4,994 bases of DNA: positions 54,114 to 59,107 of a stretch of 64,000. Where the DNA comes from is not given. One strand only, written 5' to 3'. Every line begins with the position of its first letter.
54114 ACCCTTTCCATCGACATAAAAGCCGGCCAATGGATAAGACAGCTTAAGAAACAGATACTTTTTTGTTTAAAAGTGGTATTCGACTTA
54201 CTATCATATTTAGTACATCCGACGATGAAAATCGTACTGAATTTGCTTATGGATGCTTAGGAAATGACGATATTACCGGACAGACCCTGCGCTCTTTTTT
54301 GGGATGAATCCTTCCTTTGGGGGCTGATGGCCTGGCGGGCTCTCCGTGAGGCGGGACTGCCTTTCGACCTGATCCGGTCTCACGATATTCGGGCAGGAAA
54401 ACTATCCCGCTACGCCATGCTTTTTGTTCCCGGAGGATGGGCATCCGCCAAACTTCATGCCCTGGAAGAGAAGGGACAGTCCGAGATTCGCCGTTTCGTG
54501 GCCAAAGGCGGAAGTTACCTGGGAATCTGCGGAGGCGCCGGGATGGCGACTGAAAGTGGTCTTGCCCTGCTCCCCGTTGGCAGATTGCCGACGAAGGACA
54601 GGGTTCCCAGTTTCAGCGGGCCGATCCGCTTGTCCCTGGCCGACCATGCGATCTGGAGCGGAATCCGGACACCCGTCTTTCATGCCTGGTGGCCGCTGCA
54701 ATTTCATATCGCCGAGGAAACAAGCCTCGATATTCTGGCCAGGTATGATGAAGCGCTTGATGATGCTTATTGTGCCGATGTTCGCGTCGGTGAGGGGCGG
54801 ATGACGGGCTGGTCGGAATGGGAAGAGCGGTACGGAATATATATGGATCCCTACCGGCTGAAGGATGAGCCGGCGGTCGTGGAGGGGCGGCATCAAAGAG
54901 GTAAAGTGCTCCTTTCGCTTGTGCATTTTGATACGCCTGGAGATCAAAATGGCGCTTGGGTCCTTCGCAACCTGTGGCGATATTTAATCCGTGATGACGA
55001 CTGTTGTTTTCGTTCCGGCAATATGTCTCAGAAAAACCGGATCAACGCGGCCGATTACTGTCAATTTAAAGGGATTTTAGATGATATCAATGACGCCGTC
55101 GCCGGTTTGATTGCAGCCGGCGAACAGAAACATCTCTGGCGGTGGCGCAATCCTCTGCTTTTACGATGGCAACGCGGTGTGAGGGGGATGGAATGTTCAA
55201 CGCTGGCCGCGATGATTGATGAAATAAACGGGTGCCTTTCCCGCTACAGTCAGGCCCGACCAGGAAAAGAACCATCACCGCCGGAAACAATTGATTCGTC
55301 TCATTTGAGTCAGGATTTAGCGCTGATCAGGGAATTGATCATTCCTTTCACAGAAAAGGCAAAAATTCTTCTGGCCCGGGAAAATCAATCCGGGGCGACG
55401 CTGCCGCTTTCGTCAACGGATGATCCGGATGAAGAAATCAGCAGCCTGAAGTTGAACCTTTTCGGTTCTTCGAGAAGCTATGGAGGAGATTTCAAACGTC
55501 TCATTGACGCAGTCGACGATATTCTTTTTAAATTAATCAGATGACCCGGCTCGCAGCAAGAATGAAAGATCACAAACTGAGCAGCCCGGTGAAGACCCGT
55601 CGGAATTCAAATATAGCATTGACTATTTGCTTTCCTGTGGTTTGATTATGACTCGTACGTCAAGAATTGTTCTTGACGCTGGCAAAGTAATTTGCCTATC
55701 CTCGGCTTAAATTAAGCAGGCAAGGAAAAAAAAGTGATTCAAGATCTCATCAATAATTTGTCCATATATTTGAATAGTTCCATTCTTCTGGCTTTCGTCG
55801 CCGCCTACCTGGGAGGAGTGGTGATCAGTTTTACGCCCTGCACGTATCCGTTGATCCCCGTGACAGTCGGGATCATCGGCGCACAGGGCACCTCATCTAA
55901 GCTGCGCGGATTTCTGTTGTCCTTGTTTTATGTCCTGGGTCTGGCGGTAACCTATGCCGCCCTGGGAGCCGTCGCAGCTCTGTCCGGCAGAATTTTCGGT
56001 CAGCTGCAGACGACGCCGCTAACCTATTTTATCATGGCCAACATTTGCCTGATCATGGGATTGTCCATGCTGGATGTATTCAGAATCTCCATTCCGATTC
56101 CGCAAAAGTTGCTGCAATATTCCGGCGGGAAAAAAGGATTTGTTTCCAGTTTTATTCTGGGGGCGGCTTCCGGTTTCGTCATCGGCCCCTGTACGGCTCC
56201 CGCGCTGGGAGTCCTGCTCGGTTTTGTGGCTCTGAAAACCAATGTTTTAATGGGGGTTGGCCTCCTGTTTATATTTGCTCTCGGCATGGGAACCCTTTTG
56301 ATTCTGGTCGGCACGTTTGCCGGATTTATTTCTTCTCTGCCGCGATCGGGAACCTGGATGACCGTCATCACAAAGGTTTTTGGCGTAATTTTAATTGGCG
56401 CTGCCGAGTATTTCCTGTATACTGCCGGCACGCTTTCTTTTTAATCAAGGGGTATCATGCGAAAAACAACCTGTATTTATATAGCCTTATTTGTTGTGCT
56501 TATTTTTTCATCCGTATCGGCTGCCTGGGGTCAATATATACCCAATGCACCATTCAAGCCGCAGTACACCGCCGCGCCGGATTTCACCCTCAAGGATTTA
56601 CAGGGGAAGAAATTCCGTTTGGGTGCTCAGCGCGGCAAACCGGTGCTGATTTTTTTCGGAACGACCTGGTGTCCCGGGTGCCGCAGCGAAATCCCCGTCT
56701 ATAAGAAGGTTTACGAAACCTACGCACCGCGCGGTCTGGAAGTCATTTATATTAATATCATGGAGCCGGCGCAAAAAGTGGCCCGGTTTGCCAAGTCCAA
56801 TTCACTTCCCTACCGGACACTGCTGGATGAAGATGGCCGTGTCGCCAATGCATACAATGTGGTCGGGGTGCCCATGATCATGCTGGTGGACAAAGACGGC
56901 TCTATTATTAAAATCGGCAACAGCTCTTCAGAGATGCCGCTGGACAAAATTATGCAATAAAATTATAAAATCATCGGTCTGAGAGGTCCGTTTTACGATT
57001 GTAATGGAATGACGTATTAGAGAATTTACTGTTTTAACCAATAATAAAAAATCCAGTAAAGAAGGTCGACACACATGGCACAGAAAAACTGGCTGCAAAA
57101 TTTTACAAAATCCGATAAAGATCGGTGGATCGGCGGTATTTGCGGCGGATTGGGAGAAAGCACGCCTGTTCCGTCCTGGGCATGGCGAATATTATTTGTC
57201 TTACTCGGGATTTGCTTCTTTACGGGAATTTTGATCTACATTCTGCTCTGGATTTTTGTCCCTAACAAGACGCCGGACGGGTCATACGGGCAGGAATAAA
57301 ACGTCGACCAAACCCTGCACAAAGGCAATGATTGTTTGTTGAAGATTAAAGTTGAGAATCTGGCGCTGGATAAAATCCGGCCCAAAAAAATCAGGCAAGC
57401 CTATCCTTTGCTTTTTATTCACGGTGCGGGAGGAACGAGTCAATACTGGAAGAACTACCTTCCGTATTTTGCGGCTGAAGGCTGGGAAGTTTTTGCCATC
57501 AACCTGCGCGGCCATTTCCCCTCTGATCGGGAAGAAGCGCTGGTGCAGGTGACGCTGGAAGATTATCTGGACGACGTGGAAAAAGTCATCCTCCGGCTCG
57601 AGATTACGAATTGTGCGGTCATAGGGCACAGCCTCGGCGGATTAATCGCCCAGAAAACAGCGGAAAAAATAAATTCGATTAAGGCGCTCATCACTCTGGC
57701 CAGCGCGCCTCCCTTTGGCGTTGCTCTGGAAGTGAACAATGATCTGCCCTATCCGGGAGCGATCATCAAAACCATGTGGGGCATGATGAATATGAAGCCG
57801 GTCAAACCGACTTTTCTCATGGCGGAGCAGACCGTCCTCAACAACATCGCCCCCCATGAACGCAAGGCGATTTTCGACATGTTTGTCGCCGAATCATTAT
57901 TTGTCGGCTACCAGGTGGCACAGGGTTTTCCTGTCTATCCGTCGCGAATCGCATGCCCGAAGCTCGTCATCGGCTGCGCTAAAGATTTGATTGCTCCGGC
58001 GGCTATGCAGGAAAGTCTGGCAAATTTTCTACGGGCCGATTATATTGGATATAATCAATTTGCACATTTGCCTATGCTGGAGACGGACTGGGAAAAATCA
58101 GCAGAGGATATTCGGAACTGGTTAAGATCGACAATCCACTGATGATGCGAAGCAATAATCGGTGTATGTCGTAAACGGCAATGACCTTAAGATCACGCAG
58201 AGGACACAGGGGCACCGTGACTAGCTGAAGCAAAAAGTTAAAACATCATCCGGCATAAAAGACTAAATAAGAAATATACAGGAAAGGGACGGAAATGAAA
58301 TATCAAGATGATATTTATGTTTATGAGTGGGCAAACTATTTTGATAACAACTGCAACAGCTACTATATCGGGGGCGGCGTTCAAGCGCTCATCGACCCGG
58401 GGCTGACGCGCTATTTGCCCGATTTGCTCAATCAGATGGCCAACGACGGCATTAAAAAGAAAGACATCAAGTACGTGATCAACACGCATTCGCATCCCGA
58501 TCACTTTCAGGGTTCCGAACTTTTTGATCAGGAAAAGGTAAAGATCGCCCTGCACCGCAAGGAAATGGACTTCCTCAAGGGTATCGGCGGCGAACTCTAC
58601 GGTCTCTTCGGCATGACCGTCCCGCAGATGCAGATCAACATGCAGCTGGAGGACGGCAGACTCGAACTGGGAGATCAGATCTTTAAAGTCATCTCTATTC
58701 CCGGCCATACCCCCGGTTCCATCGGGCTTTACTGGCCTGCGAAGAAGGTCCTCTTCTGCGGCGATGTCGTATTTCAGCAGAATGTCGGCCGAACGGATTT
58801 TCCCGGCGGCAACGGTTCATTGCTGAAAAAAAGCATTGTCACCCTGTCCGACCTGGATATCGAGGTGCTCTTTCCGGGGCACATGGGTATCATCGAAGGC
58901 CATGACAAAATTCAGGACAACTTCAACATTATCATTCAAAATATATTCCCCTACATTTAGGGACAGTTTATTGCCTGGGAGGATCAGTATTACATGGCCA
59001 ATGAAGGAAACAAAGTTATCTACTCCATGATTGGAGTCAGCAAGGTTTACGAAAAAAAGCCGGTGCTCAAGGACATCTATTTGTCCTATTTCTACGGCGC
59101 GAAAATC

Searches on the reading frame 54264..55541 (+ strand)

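Call 42: search_protein_families(library=ncbifam, proteins=[window:54264-55541:+], max_evalue=0.000001)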
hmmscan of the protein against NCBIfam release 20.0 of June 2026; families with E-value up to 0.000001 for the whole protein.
window:54264-55541:+ (426 aa): 0 families

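Call 52: search_protein_families(library=pfam, proteins=[window:54264-55541:+], max_evalue=0.001)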
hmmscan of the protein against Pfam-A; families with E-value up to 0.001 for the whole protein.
window:54264-55541:+ (426 aa): 2 families
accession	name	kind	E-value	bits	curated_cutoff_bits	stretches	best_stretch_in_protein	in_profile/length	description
PF09825.15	BPL_N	-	2.4e-09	36.9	24.2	1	50-95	50-95/283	Biotin-protein ligase, N terminal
PF07685.20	GATase_3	-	0.0008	19.5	27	0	44-93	34-86/196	CobB/CobQ-like glutamine amidotransferase domain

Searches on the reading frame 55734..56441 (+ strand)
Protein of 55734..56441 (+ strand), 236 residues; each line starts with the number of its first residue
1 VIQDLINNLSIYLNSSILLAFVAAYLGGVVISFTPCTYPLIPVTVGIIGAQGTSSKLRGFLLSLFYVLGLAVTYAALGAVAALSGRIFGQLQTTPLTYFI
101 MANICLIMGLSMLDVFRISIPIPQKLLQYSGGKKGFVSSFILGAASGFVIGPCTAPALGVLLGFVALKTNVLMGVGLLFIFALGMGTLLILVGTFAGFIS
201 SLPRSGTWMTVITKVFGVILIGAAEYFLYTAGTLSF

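Call 42: search_protein_families(library=ncbifam, proteins=[window:55734-56441:+], max_evalue=0.000001)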
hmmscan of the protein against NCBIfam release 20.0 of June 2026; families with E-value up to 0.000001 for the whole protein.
window:55734-56441:+ (236 aa): 2 families
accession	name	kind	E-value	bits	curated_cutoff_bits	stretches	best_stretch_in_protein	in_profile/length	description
NF001419.0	PRK00293.1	subfamily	1.9e-43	148.9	330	1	17-227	168-381/574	protein-disulfide reductase DsbD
NF045694.1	seleno_TsoB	exception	5.6e-42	143.6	805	1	14-228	178-391/572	rhodanese/DsbD fusion-like selenoprotein TsoB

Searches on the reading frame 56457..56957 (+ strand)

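Call 42: search_protein_families(library=ncbifam, proteins=[window:56457-56957:+], max_evalue=0.000001)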
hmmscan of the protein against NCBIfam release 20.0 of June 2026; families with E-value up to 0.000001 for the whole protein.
window:56457-56957:+ (167 aa): 10 families
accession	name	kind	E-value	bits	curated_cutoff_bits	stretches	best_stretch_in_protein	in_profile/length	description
NF002854.0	PRK03147.1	subfamily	1.8e-28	99.6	170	1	26-154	28-156/176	thiol-disulfide oxidoreductase ResA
NF041202.1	StoA_CxxC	exception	5.6e-21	75.1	210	1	25-152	18-146/163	endospore biogenesis thiol-disulfide oxidoreductase StoA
NF041054.1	WAxxUGC_long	equivalog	2e-19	70.1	300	1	38-157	82-201/354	ResA-like WAxxUGC motif-containing protein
TIGR00385.1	dsbE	subfamily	7.5e-14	51.7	123.15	1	40-151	40-151/173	DsbE family thiol:disulfide interchange protein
NF006960.0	PRK09437.1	equivalog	4.6e-11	42.9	140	1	39-142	9-112/156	thioredoxin-dependent thiol peroxidase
NF047696.1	ThlDiSintTplARhiz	equivalog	9.8e-11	41.8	230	1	40-151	77-194/219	thiol:disulfide interchange protein TlpA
NF011941.0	PRK15412.1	equivalog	1.7e-10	40.7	359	1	41-150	46-155/185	thiol:disulfide interchange protein DsbE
TIGR02661.1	MauD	equivalog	5.6e-08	32.5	188.6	1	39-155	51-164/189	methylamine dehydrogenase accessory protein MauD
TIGR01068.1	thioredoxin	equivalog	2.7e-07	30.7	96.8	0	57-119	10-71/101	thioredoxin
NF010625.0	PRK14018.1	equivalog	4.3e-07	28.8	522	1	23-154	21-156/521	bifunctional peptide-methionine (S)-S-oxide reductase MsrA/peptide-methionine (R)-S-oxide reductase MsrB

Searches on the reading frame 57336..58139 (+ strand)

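Call 42: search_protein_families(library=ncbifam, proteins=[window:57336-58139:+], max_evalue=0.000001)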
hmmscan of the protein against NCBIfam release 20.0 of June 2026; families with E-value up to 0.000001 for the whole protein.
window:57336-58139:+ (268 aa): 13 families
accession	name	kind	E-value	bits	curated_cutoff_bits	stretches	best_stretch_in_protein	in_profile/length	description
NF050089.1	i_nPHAscl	equivalog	1.3e-15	57.2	300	1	22-130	18-124/288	intracellular short-chain-length polyhydroxyalkanoate depolymerase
NF051488.1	bifunc_PcaDC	exception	1.9e-15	56.9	390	1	21-251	11-239/375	bifunctional 3-oxoadipate enol-lactonase/4-carboxymuconolactone decarboxylase PcaDC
NF011457.0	PRK14875.1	equivalog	8.9e-15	54.5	307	1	21-136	131-241/372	acetoin dehydrogenase dihydrolipoyllysine-residue acetyltransferase subunit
TIGR02427.1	protocat_pcaD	equivalog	1.3e-14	54.2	255.85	1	21-128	12-117/251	3-oxoadipate enol-lactonase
TIGR03611.1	RutD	equivalog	1.8e-11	43.9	238.5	1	17-115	8-105/258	pyrimidine utilization protein D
TIGR01250.1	pro_imino_pep_2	subfamily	3e-11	43.4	167.65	1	22-120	25-126/288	proline iminopeptidase-family hydrolase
TIGR03056.1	bchO_mg_che_rel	equivalog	4.9e-11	42.2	172.55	1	25-114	31-118/278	alpha/beta fold hydrolase BchO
TIGR01738.1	bioH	equivalog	2.5e-10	40.4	206.95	1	25-128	7-103/245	pimeloyl-ACP methyl ester esterase BioH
NF051487.1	bifunc_PcaCD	exception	4.5e-10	39.2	430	0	21-120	171-268/413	bifunctional 4-carboxymuconolactone decarboxylase/3-oxoadipate enol-lactonase PcaCD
TIGR03695.1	menH_SHCHC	equivalog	1.4e-09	37.8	208.55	1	24-114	4-94/252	2-succinyl-6-hydroxy-2,4-cyclohexadiene-1-carboxylate synthase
NF008340.0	PRK11126.1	equivalog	1.5e-07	30.9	261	1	21-111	13-98/255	2-succinyl-6-hydroxy-2,4-cyclohexadiene-1-carboxylate synthase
NF041759.1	mac_hydro_EstT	equivalog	2.4e-07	30.2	450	0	25-128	25-130/278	macrolide hydrolase EstT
NF002938.0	PRK03592.1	equivalog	7.3e-07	28.8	241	0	21-118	29-124/298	haloalkane dehalogenase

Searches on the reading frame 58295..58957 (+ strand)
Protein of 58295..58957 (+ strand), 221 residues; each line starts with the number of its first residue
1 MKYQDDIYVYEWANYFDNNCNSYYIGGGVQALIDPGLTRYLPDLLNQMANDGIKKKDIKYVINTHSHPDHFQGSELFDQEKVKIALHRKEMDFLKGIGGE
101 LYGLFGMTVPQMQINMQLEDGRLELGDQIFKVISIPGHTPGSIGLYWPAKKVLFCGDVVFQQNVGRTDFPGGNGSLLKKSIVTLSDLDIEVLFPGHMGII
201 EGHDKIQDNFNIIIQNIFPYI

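Call 42: search_protein_families(library=ncbifam, proteins=[window:58295-58957:+], max_evalue=0.000001)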
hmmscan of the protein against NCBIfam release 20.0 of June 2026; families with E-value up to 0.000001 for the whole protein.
window:58295-58957:+ (221 aa): 19 families
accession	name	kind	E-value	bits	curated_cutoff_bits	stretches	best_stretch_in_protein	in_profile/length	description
TIGR04558.1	SoxH_rel_PQQ_1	hypoth_equivalog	3.5e-18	65.7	300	1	32-207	47-224/285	quinoprotein relay system zinc metallohydrolase 1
NF033105.1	bla_subclass_B3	equivalog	8.7e-16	58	240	1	31-207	35-223/257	subclass B3 metallo-beta-lactamase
TIGR03413.1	GSH_gloB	equivalog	4.7e-15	55.6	200.8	1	31-191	23-158/248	hydroxyacylglutathione hydrolase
NF012229.1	bla_class_B_core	domain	9.4e-15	55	100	1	25-148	21-139/139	metallo-beta-lactamase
TIGR04559.1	SoxH_rel_PQQ_2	hypoth_equivalog_domain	8.7e-14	51.6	280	1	24-198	35-214/283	quinoprotein relay system zinc metallohydrolase 2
NF040641.1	bifunc_ST_SDO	equivalog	9.3e-12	44.5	625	1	56-196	200-342/423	bifunctional sulfur transferase/dioxygenase Blh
NF045699.1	AHLLactAiiA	equivalog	6.3e-10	38.7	375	1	23-208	62-241/251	quorum-quenching N-acyl homoserine lactonase AiiA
NF033087.1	bla_subclass_B2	equivalog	2.3e-09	37.3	240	1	2-208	6-215/221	subclass B2 metallo-beta-lactamase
NF040644.1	blaPAM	exception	3.3e-09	36.3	615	1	31-148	69-189/287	PAM family subclass B3 metallo-beta-lactamase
NF033088.2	bla_subclass_B1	equivalog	5.5e-09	36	200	1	7-164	15-165/217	subclass B1 metallo-beta-lactamase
NF000405.1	HARLDQ_not_B3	exception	1.5e-07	31.2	350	1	30-143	51-167/267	HARLDQ motif MBL-fold protein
NF012140.0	blaBJP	exception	1.9e-07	30.2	600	1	32-172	68-219/294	BJP family subclass B3 metallo-beta-lactamase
NF000329.2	bla_B2_CphA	exception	2.2e-07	30.8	500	1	6-213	37-246/253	CphA family subclass B2 metallo-beta-lactamase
NF012101.1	blaGOB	exception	2.2e-07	30.5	560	1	29-149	62-186/290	GOB family subclass B3 metallo-beta-lactamase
NF041804.1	MBL_fold_SolJ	exception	2.2e-07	30.3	350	1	55-220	51-194/224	solanimycin biosynthesis MBL-fold hydrolase SolJ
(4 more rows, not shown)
